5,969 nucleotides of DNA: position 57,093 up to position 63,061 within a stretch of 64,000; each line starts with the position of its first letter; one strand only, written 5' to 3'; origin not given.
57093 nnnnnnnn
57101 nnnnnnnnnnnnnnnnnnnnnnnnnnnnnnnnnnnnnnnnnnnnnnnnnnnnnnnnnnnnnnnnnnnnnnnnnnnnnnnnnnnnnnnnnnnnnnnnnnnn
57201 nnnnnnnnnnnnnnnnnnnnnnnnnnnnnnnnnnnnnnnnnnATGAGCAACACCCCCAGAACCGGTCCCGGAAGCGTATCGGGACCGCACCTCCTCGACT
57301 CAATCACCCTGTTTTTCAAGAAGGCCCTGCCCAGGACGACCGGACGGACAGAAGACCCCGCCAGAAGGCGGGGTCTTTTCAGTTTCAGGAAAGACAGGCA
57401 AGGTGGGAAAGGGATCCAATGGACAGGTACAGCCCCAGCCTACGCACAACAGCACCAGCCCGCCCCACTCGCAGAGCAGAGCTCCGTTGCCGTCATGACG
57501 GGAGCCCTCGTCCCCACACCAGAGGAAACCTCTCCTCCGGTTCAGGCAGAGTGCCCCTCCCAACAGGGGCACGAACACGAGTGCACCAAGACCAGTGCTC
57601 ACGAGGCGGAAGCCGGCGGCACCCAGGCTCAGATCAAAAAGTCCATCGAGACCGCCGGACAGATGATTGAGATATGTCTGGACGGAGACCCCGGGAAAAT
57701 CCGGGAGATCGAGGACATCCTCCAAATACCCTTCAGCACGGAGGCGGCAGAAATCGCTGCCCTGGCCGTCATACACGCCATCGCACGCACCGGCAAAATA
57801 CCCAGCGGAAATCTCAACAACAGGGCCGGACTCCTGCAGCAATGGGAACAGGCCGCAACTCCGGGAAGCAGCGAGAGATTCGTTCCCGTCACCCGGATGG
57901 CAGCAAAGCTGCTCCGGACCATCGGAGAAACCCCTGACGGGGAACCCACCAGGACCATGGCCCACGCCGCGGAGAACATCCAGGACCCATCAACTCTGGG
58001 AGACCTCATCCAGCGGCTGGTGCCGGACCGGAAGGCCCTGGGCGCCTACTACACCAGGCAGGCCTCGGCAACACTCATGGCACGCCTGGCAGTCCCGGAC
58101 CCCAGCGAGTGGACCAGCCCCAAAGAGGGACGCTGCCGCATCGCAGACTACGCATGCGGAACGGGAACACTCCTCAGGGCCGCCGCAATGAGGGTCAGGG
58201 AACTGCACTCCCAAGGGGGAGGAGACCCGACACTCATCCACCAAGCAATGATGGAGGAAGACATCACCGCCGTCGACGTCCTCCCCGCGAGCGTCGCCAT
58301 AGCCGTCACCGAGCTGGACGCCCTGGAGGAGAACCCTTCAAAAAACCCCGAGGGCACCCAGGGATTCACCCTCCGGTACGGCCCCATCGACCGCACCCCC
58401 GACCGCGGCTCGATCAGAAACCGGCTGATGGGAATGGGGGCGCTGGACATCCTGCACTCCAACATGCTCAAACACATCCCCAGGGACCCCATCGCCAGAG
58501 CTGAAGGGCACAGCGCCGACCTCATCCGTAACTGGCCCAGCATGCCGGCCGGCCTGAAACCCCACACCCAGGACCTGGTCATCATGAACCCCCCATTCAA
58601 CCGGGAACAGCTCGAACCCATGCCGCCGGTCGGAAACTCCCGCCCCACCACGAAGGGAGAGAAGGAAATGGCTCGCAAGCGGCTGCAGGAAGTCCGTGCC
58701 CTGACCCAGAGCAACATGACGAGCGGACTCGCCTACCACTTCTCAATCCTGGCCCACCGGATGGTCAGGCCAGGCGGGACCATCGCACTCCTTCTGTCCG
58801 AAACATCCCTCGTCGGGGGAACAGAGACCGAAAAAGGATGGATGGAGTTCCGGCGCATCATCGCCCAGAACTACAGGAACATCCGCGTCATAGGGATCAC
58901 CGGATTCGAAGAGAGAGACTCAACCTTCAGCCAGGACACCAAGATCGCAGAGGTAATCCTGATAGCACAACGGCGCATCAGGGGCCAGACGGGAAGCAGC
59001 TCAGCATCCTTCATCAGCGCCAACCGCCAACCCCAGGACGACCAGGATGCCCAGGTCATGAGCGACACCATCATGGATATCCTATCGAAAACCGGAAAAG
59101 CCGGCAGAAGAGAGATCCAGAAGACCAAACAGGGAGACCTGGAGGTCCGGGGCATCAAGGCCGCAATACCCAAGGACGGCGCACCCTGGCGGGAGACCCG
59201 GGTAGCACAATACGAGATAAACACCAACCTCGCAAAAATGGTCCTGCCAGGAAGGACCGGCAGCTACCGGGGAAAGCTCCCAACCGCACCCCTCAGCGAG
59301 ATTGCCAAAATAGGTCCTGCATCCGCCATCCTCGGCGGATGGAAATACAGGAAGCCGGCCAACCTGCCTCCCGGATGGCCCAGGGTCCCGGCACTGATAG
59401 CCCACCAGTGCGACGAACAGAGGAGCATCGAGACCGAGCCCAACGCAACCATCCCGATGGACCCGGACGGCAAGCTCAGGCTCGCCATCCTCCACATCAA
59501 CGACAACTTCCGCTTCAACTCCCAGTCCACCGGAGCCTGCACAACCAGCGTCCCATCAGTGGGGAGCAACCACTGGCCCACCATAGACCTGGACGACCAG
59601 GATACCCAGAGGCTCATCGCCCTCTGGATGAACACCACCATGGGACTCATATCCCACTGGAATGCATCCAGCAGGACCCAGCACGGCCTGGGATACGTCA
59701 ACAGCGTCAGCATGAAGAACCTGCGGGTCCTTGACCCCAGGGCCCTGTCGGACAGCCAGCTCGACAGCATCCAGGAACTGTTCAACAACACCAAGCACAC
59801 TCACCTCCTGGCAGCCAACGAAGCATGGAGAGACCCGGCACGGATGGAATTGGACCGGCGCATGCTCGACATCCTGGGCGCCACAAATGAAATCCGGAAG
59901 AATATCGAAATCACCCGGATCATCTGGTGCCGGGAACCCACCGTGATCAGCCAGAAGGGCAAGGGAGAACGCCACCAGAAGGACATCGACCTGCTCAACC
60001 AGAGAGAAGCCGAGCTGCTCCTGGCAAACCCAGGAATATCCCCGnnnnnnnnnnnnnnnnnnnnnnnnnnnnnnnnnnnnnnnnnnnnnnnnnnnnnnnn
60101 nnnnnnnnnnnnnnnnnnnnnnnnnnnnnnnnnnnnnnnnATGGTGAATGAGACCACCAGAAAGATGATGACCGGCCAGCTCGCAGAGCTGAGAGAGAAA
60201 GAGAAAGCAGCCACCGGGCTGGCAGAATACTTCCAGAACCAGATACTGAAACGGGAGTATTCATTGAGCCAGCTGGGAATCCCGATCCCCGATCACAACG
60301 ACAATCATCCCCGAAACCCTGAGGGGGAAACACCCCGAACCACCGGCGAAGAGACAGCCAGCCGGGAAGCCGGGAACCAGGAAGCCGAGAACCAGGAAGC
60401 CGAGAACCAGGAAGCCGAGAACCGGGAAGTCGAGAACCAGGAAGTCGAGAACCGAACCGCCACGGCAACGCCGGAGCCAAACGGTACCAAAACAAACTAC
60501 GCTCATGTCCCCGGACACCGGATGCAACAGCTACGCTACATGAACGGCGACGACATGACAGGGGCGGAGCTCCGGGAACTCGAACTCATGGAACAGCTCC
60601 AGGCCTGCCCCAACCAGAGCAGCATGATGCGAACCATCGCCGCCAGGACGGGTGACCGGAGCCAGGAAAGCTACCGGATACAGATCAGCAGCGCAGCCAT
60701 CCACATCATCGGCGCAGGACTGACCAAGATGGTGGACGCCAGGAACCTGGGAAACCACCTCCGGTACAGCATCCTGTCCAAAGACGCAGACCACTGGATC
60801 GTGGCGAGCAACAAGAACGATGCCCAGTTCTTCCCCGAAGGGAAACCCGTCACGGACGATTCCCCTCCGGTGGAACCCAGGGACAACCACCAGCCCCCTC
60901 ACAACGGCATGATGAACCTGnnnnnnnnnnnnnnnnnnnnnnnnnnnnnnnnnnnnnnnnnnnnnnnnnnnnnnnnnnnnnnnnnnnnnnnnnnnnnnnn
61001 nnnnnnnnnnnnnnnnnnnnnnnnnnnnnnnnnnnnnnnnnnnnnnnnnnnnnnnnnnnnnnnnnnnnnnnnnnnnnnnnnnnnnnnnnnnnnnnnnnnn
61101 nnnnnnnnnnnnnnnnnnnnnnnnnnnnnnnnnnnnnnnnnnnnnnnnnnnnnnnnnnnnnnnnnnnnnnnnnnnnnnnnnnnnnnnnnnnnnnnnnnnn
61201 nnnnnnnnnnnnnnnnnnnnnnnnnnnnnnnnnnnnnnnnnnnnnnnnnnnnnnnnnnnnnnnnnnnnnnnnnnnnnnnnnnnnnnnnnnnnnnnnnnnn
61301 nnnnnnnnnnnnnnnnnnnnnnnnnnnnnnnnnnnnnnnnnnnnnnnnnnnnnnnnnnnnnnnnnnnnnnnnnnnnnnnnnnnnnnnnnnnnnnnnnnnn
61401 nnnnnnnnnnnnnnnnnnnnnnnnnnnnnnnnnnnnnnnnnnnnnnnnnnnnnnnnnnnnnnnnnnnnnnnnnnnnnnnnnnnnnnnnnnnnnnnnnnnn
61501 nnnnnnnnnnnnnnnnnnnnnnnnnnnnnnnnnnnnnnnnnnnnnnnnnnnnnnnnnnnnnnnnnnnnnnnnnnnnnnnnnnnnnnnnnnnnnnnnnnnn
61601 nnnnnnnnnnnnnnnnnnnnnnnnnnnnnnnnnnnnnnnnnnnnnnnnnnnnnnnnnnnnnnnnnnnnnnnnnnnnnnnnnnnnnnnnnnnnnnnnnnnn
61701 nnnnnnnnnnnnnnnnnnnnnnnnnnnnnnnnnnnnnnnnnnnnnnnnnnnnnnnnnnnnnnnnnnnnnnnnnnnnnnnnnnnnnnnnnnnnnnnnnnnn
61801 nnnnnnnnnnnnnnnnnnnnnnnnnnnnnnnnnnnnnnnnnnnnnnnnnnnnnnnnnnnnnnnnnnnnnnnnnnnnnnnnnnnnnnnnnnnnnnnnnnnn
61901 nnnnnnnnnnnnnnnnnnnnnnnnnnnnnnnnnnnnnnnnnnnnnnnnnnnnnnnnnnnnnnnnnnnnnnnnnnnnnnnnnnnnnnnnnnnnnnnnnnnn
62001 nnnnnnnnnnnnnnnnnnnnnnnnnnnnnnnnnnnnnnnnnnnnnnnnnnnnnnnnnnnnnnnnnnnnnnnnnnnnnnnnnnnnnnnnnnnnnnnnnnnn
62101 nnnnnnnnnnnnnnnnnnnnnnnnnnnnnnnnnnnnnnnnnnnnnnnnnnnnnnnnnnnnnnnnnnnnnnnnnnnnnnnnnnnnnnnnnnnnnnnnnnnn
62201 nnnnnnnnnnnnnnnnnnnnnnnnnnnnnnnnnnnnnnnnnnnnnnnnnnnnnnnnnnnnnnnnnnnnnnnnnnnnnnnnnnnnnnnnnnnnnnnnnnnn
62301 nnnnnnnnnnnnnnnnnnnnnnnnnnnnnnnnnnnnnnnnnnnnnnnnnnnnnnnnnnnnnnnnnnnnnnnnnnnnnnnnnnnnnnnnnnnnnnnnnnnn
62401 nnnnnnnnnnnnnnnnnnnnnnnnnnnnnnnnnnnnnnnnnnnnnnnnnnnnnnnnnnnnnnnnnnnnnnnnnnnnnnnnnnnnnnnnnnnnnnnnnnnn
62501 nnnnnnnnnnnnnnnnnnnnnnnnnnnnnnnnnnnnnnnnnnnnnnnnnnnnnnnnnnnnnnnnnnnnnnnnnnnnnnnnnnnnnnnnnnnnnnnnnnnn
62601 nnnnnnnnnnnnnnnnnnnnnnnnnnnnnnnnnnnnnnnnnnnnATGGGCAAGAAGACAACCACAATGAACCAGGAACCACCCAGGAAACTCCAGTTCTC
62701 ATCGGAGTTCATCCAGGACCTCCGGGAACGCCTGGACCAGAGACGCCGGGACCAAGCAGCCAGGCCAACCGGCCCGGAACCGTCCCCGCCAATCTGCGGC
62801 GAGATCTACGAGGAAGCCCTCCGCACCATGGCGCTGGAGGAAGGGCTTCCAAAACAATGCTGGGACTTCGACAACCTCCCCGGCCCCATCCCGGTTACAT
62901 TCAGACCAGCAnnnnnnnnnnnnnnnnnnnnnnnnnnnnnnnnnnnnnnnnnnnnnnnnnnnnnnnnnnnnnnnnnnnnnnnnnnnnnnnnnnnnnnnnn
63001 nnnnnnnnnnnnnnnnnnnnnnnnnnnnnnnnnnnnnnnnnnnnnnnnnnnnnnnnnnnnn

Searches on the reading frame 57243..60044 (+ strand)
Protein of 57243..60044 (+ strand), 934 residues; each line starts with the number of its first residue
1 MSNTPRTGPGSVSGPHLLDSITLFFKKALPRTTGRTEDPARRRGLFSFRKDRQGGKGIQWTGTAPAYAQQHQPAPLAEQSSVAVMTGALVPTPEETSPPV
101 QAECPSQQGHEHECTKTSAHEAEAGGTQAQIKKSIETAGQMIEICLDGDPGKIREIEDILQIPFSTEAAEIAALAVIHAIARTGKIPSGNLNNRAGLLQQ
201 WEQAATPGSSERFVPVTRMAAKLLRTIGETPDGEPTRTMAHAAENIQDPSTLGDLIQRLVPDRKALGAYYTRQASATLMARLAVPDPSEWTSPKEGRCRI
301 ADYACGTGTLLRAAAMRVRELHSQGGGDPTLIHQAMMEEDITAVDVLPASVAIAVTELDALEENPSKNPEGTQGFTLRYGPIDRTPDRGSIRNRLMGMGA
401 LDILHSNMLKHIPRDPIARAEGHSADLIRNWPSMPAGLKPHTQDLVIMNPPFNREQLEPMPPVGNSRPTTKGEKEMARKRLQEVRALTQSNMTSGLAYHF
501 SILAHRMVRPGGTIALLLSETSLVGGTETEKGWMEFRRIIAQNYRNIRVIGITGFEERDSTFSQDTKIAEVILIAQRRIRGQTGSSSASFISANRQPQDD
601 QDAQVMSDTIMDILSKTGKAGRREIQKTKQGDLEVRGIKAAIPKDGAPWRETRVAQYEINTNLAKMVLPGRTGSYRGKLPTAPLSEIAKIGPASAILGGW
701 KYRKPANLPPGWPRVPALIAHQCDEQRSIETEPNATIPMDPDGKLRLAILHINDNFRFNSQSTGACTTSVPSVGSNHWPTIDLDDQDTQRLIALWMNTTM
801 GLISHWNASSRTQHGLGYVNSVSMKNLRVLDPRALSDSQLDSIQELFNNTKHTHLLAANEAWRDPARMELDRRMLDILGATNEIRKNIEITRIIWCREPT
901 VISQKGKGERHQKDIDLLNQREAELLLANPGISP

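Call 19: search_protein_families(library=pfam, proteins=[window:57243-60044:+], max_evalue=0.01)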
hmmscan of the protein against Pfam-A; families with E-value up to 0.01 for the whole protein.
window:57243-60044:+ (934 aa): 1 family
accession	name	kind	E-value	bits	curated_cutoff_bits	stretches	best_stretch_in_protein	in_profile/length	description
PF02384.22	N6_Mtase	-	0.00022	21.1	20.4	0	263-319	22-69/311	N-6 DNA Methylase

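Call 59: search_protein_families(library=ncbifam, proteins=[window:57243-60044:+], max_evalue=0.01)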
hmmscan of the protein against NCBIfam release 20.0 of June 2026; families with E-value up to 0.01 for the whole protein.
window:57243-60044:+ (934 aa): 2 families
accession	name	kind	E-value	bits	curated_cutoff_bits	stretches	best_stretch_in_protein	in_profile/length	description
TIGR01556.1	rhamnosyltran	subfamily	7.4e-05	22.1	200.55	1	465-591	29-148/281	rhamnosyltransferase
TIGR02987.1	met_A_Alw26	exception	0.0021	16.9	353.5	1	264-581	1-246/523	Alw26I/Eco31I/Esp3I family type II restriction adenine-specific DNA-methyltransferase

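Call 60: search_protein_families(library=padloc, proteins=[window:57243-60044:+], max_evalue=0.01)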
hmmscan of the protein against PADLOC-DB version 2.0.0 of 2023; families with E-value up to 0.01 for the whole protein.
window:57243-60044:+ (934 aa): 5 families
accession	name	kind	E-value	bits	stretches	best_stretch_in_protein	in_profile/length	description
PDLC04134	mad2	-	8.7e-10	36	1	246-554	248-427/492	mads_2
PDLC03338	MTase_II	-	1e-05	22.5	0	443-596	246-367/604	Type II methyltransferase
PDLC03226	MTase_II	-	0.00012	18.9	0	259-316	9-63/579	Type II methyltransferase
PDLC03021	MTase_I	-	0.00016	18.7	1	265-358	162-245/491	Type I methyltransferase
PDLC03029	MTase_I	-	0.0022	14.5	1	255-327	164-235/661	Type I methyltransferase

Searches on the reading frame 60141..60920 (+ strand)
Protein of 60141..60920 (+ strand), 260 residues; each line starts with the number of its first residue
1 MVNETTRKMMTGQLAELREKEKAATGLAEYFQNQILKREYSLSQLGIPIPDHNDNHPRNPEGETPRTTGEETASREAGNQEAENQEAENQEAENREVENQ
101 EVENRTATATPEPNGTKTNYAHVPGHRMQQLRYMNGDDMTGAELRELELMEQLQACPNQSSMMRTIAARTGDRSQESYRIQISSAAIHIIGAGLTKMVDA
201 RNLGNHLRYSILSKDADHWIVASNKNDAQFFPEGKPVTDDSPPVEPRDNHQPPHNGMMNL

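Call 19: search_protein_families(library=pfam, proteins=[window:60141-60920:+], max_evalue=0.01)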
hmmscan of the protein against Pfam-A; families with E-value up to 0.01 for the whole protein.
window:60141-60920:+ (260 aa): 0 families

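Call 85: find_encoding_contigs(protein=window:60141-60920:+, flank=10000, max_places=2)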
Protein window:60141-60920:+ (260 aa): no gene with exactly this product is on record in the collection.

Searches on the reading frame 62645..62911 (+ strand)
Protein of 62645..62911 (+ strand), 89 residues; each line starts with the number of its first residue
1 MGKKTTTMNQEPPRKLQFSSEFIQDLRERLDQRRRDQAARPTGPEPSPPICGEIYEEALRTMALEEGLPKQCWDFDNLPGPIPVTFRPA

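Call 84: find_encoding_contigs(protein=window:62645-62911:+, flank=10000, max_places=2)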
Protein window:62645-62911:+ (89 aa): no gene with exactly this product is on record in the collection.
